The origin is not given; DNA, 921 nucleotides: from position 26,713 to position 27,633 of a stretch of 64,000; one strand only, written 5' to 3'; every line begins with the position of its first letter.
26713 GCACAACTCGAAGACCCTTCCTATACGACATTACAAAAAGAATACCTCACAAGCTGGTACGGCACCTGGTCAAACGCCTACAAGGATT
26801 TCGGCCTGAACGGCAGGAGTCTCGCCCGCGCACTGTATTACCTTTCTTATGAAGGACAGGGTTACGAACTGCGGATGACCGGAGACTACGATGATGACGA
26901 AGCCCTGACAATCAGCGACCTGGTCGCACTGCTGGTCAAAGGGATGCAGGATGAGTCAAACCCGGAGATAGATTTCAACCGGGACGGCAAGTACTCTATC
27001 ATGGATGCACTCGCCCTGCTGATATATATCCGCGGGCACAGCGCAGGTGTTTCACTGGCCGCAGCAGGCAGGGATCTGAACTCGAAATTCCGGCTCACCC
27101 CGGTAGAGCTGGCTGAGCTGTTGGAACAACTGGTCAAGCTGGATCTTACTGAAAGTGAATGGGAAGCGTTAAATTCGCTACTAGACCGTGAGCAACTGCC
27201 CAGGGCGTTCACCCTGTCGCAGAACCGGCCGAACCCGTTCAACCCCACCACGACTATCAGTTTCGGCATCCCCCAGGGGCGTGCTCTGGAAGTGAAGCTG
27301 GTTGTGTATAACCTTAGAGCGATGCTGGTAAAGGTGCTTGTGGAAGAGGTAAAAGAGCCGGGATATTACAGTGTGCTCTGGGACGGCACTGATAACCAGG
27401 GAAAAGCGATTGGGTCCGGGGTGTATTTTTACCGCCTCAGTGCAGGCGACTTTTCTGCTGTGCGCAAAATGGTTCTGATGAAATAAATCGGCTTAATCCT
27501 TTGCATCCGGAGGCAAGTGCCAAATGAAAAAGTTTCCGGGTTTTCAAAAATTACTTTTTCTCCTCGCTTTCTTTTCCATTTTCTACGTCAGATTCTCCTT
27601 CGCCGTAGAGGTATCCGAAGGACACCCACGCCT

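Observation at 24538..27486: Paralog 3 combines a dockerin-like module with a T9SS C-terminal sorting domain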

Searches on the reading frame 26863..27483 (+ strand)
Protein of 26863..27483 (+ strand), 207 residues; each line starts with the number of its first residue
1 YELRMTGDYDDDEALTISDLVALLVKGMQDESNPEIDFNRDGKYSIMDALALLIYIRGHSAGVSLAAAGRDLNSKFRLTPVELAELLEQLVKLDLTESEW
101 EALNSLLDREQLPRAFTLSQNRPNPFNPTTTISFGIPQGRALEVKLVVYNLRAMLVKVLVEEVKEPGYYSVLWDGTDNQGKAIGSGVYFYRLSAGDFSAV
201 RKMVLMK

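Call 9: find_homologous_proteins(query=window:26863-27483:+, max_evalue=0.001)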
Query seq(207 aa) (207 aa): 1342 proteins with E <= 0.001 among 2428 candidates; the best 120 are listed.
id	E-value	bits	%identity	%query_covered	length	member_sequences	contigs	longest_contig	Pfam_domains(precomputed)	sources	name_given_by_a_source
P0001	5.0e-57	211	52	91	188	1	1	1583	PF13860.13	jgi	-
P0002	2.2e-55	205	49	97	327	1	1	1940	PF13860.13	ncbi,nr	ncbi:MAG: T9SS type A sorting domain-containing protein, partial [Gemmatimonadota bacterium]|nr:T9SS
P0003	7.6e-39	151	60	55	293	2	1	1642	PF13585.13,PF18962.8,PF13860.13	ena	-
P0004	1.1e-32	131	45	80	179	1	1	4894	PF18962.8,PF13860.13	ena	-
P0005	4.1e-32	129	63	46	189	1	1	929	PF18962.8,PF13860.13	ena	-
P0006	8.2e-32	128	49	65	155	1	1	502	PF18962.8,PF13860.13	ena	-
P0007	1.0e-30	125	60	46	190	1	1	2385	PF18962.8,PF13860.13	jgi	jgi:hypothetical protein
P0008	4.8e-30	123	60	46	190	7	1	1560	PF18962.8,PF13860.13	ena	-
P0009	1.1e-29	121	37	97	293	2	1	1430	PF22073.3,PF13860.13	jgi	-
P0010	8.9e-29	119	58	47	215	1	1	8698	PF18962.8,PF13860.13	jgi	-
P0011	2.0e-26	111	57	46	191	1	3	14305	PF18962.8,PF13860.13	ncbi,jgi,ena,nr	ncbi:MAG TPA: T9SS type A sorting domain-containing protein [archaeon]|nr:T9SS type A sorting domain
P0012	2.9e-26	110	57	47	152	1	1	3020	PF18962.8,PF13860.13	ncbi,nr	ncbi:MAG: T9SS type A sorting domain-containing protein, partial [Gemmatimonadota bacterium]|nr:T9SS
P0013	7.5e-26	109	56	47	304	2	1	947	PF18962.8,PF13860.13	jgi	-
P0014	2.7e-25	107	54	46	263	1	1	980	PF13585.13,PF18962.8,PF13860.13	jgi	jgi:hypothetical protein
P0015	3.5e-25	107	50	49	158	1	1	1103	PF13585.13,PF18962.8,PF13860.13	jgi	jgi:hypothetical protein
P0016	8.5e-25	106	48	56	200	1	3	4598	PF13585.13,PF18962.8,PF13860.13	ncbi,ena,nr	ncbi:MAG: T9SS type A sorting domain-containing protein [candidate division Zixibacteria bacterium]|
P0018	4.5e-24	103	51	51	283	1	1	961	PF13585.13,PF18962.8,PF13860.13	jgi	jgi:hypothetical protein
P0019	4.6e-24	103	50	48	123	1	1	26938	PF13585.13,PF18962.8,PF13860.13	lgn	-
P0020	1.0e-23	102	50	50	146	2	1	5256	PF18962.8,PF13860.13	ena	-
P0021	1.1e-23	102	51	52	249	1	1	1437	PF18962.8,PF13860.13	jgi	jgi:hypothetical protein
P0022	1.9e-23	101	53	47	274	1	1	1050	PF18962.8,PF13860.13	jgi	jgi:hypothetical protein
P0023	2.0e-23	101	52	47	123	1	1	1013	PF18962.8,PF13860.13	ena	-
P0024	2.3e-23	101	53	46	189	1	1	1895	PF13585.13,PF18962.8,PF13860.13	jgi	jgi:hypothetical protein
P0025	2.3e-23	101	55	46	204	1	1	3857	PF13585.13,PF18962.8,PF13860.13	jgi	jgi:hypothetical protein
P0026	2.3e-23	101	51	47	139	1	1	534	PF18962.8,PF13860.13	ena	-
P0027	2.7e-23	101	50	55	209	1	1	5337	PF18962.8,PF13860.13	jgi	jgi:hypothetical protein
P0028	3.4e-23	100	53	47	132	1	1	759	PF18962.8,PF13860.13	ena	-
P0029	3.7e-23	100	53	46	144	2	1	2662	PF18962.8,PF13860.13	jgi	jgi:methionine-rich copper-binding protein CopC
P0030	6.2e-23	99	52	42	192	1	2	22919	PF13585.13,PF18962.8,PF13860.13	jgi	-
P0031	6.6e-23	99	50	49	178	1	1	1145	PF01839.30,PF13585.13,PF13517.13,PF18962.8,PF13860.13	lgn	-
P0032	7.8e-23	99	48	49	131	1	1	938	PF18962.8,PF13860.13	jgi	jgi:hypothetical protein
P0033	1.1e-22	99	51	47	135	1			PF18962.8,PF13860.13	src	-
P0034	1.5e-22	98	54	46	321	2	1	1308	PF13860.13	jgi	jgi:hypothetical protein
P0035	1.5e-22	98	50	51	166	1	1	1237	PF18962.8,PF13860.13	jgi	jgi:hypothetical protein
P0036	1.5e-22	98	51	50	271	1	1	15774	PF13585.13,PF18962.8,PF13860.13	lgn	-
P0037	1.6e-22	98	53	43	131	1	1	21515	PF13585.13,PF18962.8,PF13860.13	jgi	jgi:flagellar hook assembly protein FlgD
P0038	1.8e-22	98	49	50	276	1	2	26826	PF13585.13,PF00963.25,PF18962.8,PF13860.13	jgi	jgi:hypothetical protein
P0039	2.0e-22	98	50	51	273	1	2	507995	PF18962.8,PF13860.13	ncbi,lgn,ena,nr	ncbi:MAG: T9SS type A sorting domain-containing protein [candidate division Zixibacteria bacterium]|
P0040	2.2e-22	98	51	47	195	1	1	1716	PF13585.13,PF18962.8,PF13860.13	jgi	jgi:hypothetical protein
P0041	2.3e-22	98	48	50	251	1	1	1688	PF18998.7,PF13860.13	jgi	jgi:hypothetical protein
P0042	2.4e-22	98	54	47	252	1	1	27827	PF18962.8,PF13860.13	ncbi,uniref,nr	ncbi:hypothetical protein C3F09_04125 [candidate division GN15 bacterium]|uniref:FlgD/Vpr Ig-like do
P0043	2.7e-22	97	46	62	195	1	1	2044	PF18962.8,PF13860.13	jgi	jgi:hypothetical protein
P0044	3.1e-22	97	45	59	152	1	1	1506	PF13585.13,PF18962.8,PF13860.13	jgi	-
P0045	3.2e-22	97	53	44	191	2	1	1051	PF18962.8,PF13860.13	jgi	jgi:hypothetical protein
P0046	3.4e-22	97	47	48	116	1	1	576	PF13585.13,PF18962.8,PF13860.13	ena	-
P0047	3.9e-22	97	51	51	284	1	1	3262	PF13585.13,PF18962.8,PF13860.13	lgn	-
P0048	3.9e-22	97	52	46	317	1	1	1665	PF13385.14,PF18962.8,PF13860.13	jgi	jgi:hypothetical protein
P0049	4.2e-22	97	48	51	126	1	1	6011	PF18962.8,PF13860.13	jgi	jgi:hypothetical protein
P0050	4.6e-22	97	51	48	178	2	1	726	PF18962.8,PF13860.13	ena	-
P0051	5.3e-22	96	52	47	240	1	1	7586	PF13585.13,PF18962.8,PF13860.13,PF00041.28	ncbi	-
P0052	5.3e-22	96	49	45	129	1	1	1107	PF18962.8,PF13860.13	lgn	-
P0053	5.5e-22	96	49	51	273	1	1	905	PF13585.13,PF18962.8,PF13860.13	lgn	-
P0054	5.6e-22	96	54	46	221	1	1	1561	PF20773.6,PF18962.8,PF13860.13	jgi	jgi:hypothetical protein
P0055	5.8e-22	96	49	51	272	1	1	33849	PF13585.13,PF18962.8,PF13860.13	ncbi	-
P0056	6.0e-22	96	55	47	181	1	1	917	PF13585.13,PF18962.8,PF13860.13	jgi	-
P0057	6.9e-22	96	50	47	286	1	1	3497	PF13860.13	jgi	jgi:hypothetical protein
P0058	6.9e-22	96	44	72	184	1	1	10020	PF18962.8,PF13860.13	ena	-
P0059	7.0e-22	96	55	46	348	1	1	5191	PF18962.8,PF13860.13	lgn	-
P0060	7.5e-22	96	52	48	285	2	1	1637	PF18962.8,PF13860.13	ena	-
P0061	7.8e-22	96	51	47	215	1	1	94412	PF18962.8,PF13860.13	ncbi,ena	-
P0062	8.6e-22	96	36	82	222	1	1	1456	PF13585.13,PF18962.8,PF13860.13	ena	-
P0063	9.8e-22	96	50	47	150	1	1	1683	PF18962.8,PF13860.13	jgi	jgi:hypothetical protein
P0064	9.8e-22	96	52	46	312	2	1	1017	PF18962.8,PF13860.13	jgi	jgi:hypothetical protein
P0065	1.0e-21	96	53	47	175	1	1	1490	PF13585.13,PF13517.13,PF18962.8,PF13860.13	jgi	jgi:hypothetical protein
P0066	1.1e-21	95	45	56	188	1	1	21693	PF13585.13,PF18962.8,PF13860.13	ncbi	-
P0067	1.2e-21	95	51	46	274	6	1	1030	PF13585.13,PF18962.8,PF13860.13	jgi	-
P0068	1.5e-21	95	39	71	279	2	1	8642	PF18962.8,PF13860.13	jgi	jgi:hypothetical protein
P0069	1.6e-21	95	49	51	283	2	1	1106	PF13585.13,PF18962.8,PF13860.13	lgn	-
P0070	1.7e-21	95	43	56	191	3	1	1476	PF13585.13,PF18962.8,PF13860.13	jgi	jgi:hypothetical protein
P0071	1.8e-21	95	57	43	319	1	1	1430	PF13517.13,PF13860.13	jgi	jgi:hypothetical protein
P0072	1.9e-21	95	57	43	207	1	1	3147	PF18962.8,PF13860.13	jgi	jgi:hypothetical protein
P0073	1.9e-21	95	55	47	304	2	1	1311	PF18962.8,PF13860.13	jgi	jgi:hypothetical protein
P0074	1.9e-21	95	46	47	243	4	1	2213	PF18962.8,PF13860.13,PF00041.28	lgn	-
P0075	2.1e-21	94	48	50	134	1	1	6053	PF18962.8,PF13860.13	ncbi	-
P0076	2.3e-21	94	48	50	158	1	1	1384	PF18962.8,PF13860.13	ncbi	ncbi:MAG: FlgD immunoglobulin-like domain containing protein, partial [Candidatus Zixiibacteriota ba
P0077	2.4e-21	94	49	49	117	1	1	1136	PF13585.13,PF18962.8,PF13860.13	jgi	jgi:hypothetical protein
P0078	2.4e-21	94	49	42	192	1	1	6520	PF13585.13,PF18962.8,PF13860.13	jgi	-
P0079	2.7e-21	94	52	47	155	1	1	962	PF13585.13,PF18962.8,PF13860.13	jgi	jgi:flagellar hook assembly protein FlgD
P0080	3.2e-21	94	45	54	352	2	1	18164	PF18962.8,PF13860.13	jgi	jgi:hypothetical protein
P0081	3.2e-21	94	53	45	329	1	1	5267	PF18962.8,PF13860.13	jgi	jgi:hypothetical protein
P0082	3.4e-21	94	46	53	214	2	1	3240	PF13860.13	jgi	jgi:hypothetical protein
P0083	3.4e-21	94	49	46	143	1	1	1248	PF18962.8,PF13860.13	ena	-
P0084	3.7e-21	94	53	46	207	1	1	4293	PF18962.8,PF13860.13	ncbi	ncbi:MAG: FlgD immunoglobulin-like domain containing protein, partial [Candidatus Zixiibacteriota ba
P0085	4.0e-21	94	52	46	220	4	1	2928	PF18962.8,PF13860.13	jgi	jgi:hypothetical protein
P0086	4.2e-21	93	54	44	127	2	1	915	PF13585.13,PF18962.8,PF13860.13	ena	-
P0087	4.3e-21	93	54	48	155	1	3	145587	PF13585.13,PF18962.8,PF13860.13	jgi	jgi:hypothetical protein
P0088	4.7e-21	93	53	45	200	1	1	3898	PF18962.8,PF13860.13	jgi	-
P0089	4.9e-21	93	49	49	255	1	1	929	PF18962.8,PF13860.13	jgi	jgi:hypothetical protein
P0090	5.4e-21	93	54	44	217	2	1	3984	PF18962.8,PF13860.13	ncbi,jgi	ncbi:MAG: T9SS type A sorting domain-containing protein, partial [Candidatus Latescibacterota bacter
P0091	6.2e-21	93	49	46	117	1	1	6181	PF13585.13,PF18962.8,PF13860.13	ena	-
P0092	6.2e-21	93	44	62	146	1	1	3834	PF18962.8,PF13860.13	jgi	jgi:hypothetical protein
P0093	6.3e-21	93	46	52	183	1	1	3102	PF18962.8,PF13860.13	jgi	jgi:hypothetical protein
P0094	6.3e-21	93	49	42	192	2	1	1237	PF13585.13,PF18962.8,PF13860.13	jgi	-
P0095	6.5e-21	93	50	46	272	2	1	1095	PF18962.8,PF13860.13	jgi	jgi:hypothetical protein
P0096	6.6e-21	93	47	53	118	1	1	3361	PF13585.13,PF18962.8,PF13860.13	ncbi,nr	ncbi:MAG: FlgD immunoglobulin-like domain containing protein, partial [Gemmatimonadales bacterium]|n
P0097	7.0e-21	93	48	48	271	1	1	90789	PF00963.25,PF18962.8,PF13860.13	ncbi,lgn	-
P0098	7.0e-21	93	40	71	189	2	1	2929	PF18962.8,PF13860.13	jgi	-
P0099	7.5e-21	93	37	80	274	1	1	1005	PF13585.13,PF00963.25,PF18962.8,PF13860.13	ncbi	-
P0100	7.8e-21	93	48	48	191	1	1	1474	PF18962.8,PF13860.13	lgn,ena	-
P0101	7.9e-21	93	43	57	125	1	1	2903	PF13585.13,PF18962.8,PF13860.13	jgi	-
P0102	8.9e-21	92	48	48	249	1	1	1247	PF18962.8,PF13860.13,PF08309.18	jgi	jgi:hypothetical protein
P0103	1.1e-20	92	52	47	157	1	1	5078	PF18962.8,PF13860.13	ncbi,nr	ncbi:MAG: T9SS type A sorting domain-containing protein, partial [Gammaproteobacteria bacterium]|nr:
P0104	1.2e-20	92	47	46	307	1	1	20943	PF13585.13,PF18962.8,PF13860.13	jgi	jgi:hypothetical protein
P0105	1.2e-20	92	40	65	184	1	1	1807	PF13585.13,PF18962.8,PF13860.13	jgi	jgi:hypothetical protein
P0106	1.2e-20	92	51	46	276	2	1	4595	PF13585.13,PF18962.8,PF13860.13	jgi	jgi:hypothetical protein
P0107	1.3e-20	92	44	56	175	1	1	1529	PF18962.8,PF13860.13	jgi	jgi:hypothetical protein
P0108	1.3e-20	92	55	46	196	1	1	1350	PF13585.13,PF18962.8,PF13860.13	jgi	jgi:hypothetical protein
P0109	1.4e-20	92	54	45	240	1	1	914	PF18962.8,PF13860.13,PF08309.18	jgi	jgi:hypothetical protein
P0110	1.5e-20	92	48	47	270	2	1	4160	PF13585.13,PF00963.25,PF18962.8,PF13860.13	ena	-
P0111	1.5e-20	92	49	46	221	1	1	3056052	PF18962.8,PF13860.13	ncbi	ncbi:MAG: T9SS type A sorting domain-containing protein, partial [Fidelibacterota bacterium]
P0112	1.5e-20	92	53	44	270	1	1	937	PF13860.13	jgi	jgi:hypothetical protein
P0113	1.6e-20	92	56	43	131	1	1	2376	PF13860.13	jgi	jgi:hypothetical protein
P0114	1.8e-20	91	49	47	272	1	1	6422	PF13585.13,PF00963.25,PF18962.8,PF13860.13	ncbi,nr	ncbi:MAG: cohesin domain-containing protein [candidate division Zixibacteria bacterium]|nr:cohesin d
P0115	1.8e-20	91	51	48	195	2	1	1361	PF18962.8,PF13860.13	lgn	-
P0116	2.0e-20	91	49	47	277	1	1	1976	PF13585.13,PF18962.8,PF13860.13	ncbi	-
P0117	2.0e-20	91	50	46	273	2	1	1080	PF13585.13,PF18962.8,PF13860.13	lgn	-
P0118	2.2e-20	91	49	49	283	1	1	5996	PF13860.13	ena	-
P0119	2.3e-20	91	45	50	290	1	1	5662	PF13585.13,PF18962.8,PF13860.13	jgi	jgi:hypothetical protein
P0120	2.4e-20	91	53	48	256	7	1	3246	PF18962.8,PF02012.27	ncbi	ncbi:MAG: T9SS type A sorting domain-containing protein, partial [Ignavibacteria bacterium]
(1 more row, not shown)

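Call 13: search_solved_structures(query=window:26863-27483:+, max_evalue=10, show_alignments=3)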
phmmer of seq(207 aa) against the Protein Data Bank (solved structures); distinct sequences matched with E-value up to 10: 7.
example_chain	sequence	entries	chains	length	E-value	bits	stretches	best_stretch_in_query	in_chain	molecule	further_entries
2mte_A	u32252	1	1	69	0.087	15.7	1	37-92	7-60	Cellulose 1,4-beta-cellobiosidase (reducing end) CelS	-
1daq_A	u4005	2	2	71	0.09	15.6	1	37-92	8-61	ENDOGLUCANASE SS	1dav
3nzp_A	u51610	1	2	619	0.13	15.1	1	54-93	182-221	Arginine decarboxylase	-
4zcu_A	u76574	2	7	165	0.23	14.3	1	36-122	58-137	Calcium-binding mitochondrial carrier protein SCaMC-1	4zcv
4n5x_A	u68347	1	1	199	0.31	13.9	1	36-122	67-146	Calcium-binding mitochondrial carrier protein SCaMC-1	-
6za2_A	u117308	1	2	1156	0.93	12.3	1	123-193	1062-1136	Por secretion system protein porU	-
3c12_A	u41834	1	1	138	1.1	12.1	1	150-198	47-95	Flagellar protein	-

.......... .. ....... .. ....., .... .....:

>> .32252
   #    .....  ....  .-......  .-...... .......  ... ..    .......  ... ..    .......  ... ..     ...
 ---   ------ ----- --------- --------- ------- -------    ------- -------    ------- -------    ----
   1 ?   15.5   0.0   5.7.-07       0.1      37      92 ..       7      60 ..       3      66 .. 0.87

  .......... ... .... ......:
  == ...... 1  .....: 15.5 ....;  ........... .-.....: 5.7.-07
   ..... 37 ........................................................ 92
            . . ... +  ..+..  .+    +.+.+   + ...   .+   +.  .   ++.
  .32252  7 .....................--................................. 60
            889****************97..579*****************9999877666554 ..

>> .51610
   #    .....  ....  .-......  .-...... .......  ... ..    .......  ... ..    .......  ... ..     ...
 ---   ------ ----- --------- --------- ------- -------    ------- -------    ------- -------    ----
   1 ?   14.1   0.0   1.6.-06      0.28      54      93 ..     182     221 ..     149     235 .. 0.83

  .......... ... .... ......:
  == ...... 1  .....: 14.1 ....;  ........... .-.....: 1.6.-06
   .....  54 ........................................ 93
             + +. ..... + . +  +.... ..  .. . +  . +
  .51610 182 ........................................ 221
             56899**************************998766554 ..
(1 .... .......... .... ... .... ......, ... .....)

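Call 26: predict_structure(alignment_id=A2)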
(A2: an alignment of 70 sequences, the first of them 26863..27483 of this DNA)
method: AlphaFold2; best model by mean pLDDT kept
length: 207 residues; sequences in the alignment: 70
mean_pLDDT: 78.6   pTM: 0.59
mean pLDDT of the five models: 78.6, 78.4, 76.8, 76.2, 75.9
residues with pLDDT >= 90: 80; 70-90: 63; 50-70: 44; < 50: 20
segments of 3 or more residues with pLDDT < 50: 1-6, 61-73
pLDDT, mean of each block of 10 residues (from residue 1): 47 66 71 72 70 60 42 62 83 80 76 91 74 95 98 97 97 96 94 98 85
secondary structure, 60 per line:
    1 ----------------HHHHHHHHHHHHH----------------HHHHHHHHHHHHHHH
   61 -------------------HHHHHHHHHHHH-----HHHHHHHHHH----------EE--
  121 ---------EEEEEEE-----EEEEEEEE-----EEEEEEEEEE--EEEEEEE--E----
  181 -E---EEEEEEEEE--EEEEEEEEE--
elements in order: H17-29 H46-60 H80-91 H97-106 E130-136 E142-149 E155-164 E167-173 E186-194 E197-205

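Call 28: fold_search(model_id=the predicted structure, library=pdb)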
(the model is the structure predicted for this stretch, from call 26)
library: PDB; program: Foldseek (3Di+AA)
matches with E <= 10: 1741; with E <= 0.001: 18
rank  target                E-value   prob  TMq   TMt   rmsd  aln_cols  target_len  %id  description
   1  7bhq_B                7.9e-05  1.00  0.27  0.27  18.3       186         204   14  In situ assembled Salmonella FlgD hook cap complex (released 2021-05-05)
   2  7bhq_D                8.9e-05  1.00  0.28  0.28  21.5       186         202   13  In situ assembled Salmonella FlgD hook cap complex (released 2021-05-05)
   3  7bhq_C                1.1e-04  1.00  0.27  0.28  21.0       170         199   16  In situ assembled Salmonella FlgD hook cap complex (released 2021-05-05)
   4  8fk7_A                1.3e-04  1.00  0.31  0.44  14.0       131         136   13  Structure of the Pyrobaculum calidifontis flagellar-like archaeal type IV pilus (released 2023-06-28)
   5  8jmw_A                1.4e-04  1.00  0.31  0.14   4.7        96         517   22  Fibril form of serine peptidase Vpr (released 2023-12-06)
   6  7eha_C                1.4e-04  1.00  0.27  0.34  12.3       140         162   16  Crystal structure of the flagellar hook cap from Salmonella enterica serovar Typhimurium (released 2021-11-24)
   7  6za2_A                1.9e-04  1.00  0.38  0.08   4.1       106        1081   22  Crystal structure of dimeric latent PorU from Porphyromonas gingivalis (released 2021-09-29)
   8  6za2_B                2.2e-04  1.00  0.37  0.08   4.5       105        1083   24  Crystal structure of dimeric latent PorU from Porphyromonas gingivalis (released 2021-09-29)
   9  7eha_B                2.2e-04  1.00  0.28  0.34  10.6       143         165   15  Crystal structure of the flagellar hook cap from Salmonella enterica serovar Typhimurium (released 2021-11-24)
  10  5vhv_A                4.0e-04  0.99  0.32  0.20  15.8       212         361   10  Pseudomonas fluorescens alkylpurine DNA glycosylase AlkC bound to DNA containing an oxocarbenium-intermediate analog (released 2017-10-25)
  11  5urm_B                5.3e-04  0.98  0.30  0.05  18.2       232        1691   14  Crystal structure of human BRR2 in complex with T-1206548 (released 2017-07-19)
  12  7bhq_A                7.2e-04  0.98  0.27  0.28  17.3       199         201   14  In situ assembled Salmonella FlgD hook cap complex (released 2021-05-05)
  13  4g5a_A                7.6e-04  1.00  0.30  0.56   9.6       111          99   12  Crystal structure of a putative member of duf 3244 protein family (BT_1867) from Bacteroides thetaiotaomicron VPI-5482 (released 2012-09-19)
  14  8r09_B                7.6e-04  0.95  0.26  0.04  19.0       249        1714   11  Cryo-EM structure of the cross-exon pre-B+5'ss+ATPgammaS complex (released 2024-05-22)
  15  5vi0_B                8.1e-04  0.99  0.31  0.20  16.0       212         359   11  Pseudomonas fluorescens alkylpurine DNA glycosylase AlkC bound to DNA containing an abasic site analog (released 2017-10-25)
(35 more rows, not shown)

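Call 33: search_protein_families(library=pfam, proteins=[P0002, P0009, window:26863-27483:+], max_evalue=1)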
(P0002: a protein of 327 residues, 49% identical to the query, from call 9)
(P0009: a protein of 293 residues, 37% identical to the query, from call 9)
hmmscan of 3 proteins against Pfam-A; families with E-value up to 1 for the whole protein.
P0002 (327 aa): 6 families
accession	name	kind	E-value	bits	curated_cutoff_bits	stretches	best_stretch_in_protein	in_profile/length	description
PF13860.13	FlgD_ig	-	2.3e-05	24.7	27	1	259-314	20-75/79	FlgD Ig-like domain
PF13585.12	CHU_C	-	0.0007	20.1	27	1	285-314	43-72/86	CHU_C Type IX secretion signal domain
PF00404.24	Dockerin_1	-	0.001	19.7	22.9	1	123-169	1-52/57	Dockerin type I domain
PF18962.6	Por_Secre_tail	-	0.063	14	27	0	304-324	54-74/75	Secretion system C-terminal sorting domain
PF25297.1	DUF7878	-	0.2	12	25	1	23-88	37-100/128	Domain of unknown function (DUF7878)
PF01839.29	FG-GAP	-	0.6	10.5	22.1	0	124-135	8-19/37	FG-GAP repeat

P0009 (293 aa): 5 families
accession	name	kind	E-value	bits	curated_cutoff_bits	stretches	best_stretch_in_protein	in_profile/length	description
PF13860.13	FlgD_ig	-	9.3e-08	32.4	27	1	227-280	22-75/79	FlgD Ig-like domain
PF22073.2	Cep192_D4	-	2.1e-05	25.1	35.5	1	14-74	49-111/112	Cep192 domain 4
PF15780.11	ASH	-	0.00066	20.2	27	1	7-61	39-93/98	Abnormal spindle-like microcephaly-assoc'd, ASPM-SPD-2-Hydin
PF18962.6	Por_Secre_tail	-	0.0044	17.7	27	1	208-290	3-74/75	Secretion system C-terminal sorting domain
PF22544.2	HYDIN_VesB_CFA65-like_Ig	-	0.0081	16.8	25.5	1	2-68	28-95/100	HYDIN/CFA65/VesB-like, Ig-like domain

window:26863-27483:+ (207 aa): 4 families
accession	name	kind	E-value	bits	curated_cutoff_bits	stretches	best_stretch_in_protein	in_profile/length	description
PF13860.13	FlgD_ig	-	1.5e-06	28.6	27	1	131-194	11-75/79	FlgD Ig-like domain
PF13585.12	CHU_C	-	0.0053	17.3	27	1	166-194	44-72/86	CHU_C Type IX secretion signal domain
PF00404.24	Dockerin_1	-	0.036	14.7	22.9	1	7-53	2-53/57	Dockerin type I domain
PF18962.6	Por_Secre_tail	-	0.062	14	27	0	123-204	3-74/75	Secretion system C-terminal sorting domain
